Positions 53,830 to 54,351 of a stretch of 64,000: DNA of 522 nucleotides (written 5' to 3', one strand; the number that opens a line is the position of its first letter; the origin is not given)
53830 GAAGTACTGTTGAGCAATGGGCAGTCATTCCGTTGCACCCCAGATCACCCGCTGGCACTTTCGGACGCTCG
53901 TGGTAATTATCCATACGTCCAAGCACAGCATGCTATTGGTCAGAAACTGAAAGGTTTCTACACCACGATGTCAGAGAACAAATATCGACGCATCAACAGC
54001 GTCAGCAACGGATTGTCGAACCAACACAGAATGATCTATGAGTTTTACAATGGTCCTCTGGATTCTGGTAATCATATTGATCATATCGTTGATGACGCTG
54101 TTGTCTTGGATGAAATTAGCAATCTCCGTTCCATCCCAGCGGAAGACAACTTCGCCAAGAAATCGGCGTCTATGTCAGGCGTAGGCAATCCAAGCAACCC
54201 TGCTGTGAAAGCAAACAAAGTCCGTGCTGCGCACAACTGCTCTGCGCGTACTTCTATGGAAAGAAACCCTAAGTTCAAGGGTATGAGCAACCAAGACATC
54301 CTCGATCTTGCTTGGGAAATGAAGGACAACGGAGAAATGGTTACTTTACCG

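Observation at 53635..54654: HNH-endonuclease intein inserted at the thiyl-radical cysteine of NrdA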

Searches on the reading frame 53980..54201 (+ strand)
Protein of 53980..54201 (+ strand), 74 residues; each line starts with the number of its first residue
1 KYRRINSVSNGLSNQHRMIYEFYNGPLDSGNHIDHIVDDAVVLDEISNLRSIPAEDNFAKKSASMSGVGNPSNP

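Call 74: search_solved_structures(query=A3, max_evalue=10, show_alignments=3)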
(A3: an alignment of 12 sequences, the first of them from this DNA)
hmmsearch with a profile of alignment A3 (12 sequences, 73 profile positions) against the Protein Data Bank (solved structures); distinct sequences matched with E-value up to 10: 5.
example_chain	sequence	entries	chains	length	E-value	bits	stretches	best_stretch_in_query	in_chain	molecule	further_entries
1u3e_M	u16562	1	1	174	8.1e-05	25.8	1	2-58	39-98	HNH homing endonuclease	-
6me0_C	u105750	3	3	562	0.053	16.8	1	31-64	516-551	Maturase reverse transcriptase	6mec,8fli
9sjn_A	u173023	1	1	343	0.16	15.2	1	26-62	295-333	Cas8f fusion with HNH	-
8ydb_J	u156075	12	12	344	0.16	15.2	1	26-62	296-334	Cas8f fusion with HNH | HNH endonuclease | a protein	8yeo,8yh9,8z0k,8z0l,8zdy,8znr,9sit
2crp_A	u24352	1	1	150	1.7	12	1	2-46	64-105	Regulator of G-protein signaling 5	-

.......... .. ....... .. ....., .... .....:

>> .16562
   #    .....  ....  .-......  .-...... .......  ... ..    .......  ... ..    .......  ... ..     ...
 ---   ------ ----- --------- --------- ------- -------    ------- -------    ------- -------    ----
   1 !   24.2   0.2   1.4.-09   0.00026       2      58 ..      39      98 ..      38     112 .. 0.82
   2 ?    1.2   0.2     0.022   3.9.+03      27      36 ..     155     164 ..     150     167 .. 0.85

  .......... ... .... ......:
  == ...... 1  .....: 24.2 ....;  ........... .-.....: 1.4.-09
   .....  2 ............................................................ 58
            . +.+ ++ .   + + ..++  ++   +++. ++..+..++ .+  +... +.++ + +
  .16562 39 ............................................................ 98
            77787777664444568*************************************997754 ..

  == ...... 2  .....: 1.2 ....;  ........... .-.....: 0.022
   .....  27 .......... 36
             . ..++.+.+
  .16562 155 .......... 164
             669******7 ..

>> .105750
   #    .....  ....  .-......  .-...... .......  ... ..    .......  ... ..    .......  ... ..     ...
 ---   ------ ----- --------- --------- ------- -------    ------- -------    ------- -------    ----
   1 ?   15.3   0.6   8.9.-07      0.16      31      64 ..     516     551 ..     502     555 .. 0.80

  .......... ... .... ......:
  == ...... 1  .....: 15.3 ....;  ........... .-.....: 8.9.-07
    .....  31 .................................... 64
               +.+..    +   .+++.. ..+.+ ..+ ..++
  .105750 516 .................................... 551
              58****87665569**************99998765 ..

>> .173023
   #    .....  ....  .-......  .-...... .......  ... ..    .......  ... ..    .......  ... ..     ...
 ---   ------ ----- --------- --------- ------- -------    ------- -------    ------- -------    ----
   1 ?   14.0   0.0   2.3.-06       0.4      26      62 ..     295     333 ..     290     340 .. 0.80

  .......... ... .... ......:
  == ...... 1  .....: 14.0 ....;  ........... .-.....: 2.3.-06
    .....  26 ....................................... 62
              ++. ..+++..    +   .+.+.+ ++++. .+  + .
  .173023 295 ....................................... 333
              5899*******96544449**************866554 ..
